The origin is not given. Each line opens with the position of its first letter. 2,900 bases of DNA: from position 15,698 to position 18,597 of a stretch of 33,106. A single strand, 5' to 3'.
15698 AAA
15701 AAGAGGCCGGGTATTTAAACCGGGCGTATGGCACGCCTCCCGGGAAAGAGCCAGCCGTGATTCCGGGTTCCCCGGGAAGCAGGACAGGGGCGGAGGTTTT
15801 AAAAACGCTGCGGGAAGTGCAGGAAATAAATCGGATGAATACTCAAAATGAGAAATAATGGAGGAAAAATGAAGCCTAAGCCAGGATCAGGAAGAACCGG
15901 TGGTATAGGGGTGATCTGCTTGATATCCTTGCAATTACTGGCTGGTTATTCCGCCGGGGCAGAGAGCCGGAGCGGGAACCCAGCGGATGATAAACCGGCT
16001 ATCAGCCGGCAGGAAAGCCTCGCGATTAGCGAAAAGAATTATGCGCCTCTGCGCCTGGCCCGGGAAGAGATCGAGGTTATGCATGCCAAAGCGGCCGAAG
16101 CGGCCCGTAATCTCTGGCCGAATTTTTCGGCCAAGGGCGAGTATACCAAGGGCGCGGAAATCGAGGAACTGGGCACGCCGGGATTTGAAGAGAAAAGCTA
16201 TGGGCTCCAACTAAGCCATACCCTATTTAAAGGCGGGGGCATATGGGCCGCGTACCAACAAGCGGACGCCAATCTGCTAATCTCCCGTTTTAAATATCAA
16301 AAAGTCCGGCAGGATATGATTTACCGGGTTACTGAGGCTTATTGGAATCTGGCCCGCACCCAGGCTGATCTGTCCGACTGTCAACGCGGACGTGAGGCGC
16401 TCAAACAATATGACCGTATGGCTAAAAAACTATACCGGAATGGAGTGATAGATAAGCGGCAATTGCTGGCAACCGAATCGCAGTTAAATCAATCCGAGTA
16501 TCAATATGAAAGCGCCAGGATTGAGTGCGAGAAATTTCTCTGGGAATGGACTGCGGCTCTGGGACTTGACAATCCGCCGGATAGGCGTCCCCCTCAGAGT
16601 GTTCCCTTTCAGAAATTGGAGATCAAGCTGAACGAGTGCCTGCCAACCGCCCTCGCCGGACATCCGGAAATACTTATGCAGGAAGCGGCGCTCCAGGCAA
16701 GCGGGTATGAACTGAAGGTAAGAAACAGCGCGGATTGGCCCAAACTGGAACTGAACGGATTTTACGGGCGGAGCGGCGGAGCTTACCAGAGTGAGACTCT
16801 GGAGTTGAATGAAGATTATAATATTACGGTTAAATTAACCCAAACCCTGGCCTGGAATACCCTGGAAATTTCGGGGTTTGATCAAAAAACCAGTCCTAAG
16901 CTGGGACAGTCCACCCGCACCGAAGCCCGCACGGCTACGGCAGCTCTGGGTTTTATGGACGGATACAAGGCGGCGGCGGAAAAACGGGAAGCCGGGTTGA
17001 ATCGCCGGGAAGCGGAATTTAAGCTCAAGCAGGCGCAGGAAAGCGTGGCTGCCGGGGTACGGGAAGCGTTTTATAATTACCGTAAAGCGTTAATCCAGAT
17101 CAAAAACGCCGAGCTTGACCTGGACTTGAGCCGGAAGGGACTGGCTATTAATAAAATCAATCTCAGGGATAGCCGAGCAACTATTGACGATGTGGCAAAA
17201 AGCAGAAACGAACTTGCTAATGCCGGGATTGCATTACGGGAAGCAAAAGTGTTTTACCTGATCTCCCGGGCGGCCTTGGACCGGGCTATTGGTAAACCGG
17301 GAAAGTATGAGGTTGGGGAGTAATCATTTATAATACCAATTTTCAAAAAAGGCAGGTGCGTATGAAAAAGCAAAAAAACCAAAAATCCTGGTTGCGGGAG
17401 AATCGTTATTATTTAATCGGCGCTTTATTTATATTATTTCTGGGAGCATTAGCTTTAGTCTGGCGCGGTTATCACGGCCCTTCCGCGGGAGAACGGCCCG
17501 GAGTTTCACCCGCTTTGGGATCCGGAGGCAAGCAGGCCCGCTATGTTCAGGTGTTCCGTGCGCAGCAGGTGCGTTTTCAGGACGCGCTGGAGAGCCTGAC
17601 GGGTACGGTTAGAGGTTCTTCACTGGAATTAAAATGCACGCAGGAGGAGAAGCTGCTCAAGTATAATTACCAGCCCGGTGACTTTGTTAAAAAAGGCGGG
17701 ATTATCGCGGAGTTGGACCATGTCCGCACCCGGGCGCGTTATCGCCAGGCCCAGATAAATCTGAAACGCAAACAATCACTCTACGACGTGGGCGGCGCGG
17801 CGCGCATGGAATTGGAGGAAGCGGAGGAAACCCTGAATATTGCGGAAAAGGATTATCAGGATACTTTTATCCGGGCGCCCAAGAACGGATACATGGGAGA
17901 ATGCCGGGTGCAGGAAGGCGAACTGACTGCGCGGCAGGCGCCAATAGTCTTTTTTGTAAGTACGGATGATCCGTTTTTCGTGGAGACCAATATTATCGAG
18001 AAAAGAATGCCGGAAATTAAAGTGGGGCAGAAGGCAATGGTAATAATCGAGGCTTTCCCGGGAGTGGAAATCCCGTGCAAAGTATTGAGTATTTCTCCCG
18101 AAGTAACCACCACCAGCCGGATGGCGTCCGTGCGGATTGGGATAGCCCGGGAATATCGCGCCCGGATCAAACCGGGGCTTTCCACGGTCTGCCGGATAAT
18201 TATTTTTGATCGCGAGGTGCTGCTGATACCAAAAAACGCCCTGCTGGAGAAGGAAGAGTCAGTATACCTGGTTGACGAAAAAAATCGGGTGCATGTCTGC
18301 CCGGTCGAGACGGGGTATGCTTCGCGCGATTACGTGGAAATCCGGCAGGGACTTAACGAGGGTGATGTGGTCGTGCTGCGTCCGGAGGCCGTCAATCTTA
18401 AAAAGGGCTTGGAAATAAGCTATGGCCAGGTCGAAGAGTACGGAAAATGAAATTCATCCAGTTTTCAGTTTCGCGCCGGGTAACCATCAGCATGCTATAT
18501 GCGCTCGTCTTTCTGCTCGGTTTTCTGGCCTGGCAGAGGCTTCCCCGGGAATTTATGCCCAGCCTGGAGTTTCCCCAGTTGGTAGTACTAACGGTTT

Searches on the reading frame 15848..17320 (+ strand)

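Call 7: search_protein_families(library=pfam, proteins=[window:15848-17320:+], max_evalue=0.001)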
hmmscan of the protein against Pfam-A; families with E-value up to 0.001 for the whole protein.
window:15848-17320:+ (491 aa): 1 family
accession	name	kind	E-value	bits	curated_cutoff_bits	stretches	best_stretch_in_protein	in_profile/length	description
PF02321.23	OEP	-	3.1e-38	131.9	22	2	55-226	2-174/187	Outer membrane efflux protein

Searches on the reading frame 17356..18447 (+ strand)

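Call 7: search_protein_families(library=pfam, proteins=[window:17356-18447:+], max_evalue=0.001)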
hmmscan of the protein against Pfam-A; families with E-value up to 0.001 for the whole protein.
window:17356-18447:+ (364 aa): 2 families
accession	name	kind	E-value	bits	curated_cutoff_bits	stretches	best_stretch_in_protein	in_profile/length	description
PF16576.10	HlyD_D23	-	9.5e-15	54.9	30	1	107-274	38-211/214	Barrel-sandwich domain of CusB or HlyD membrane-fusion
PF13437.12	HlyD_3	-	5.3e-12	46.9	22.2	1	172-274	2-106/106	HlyD family secretion protein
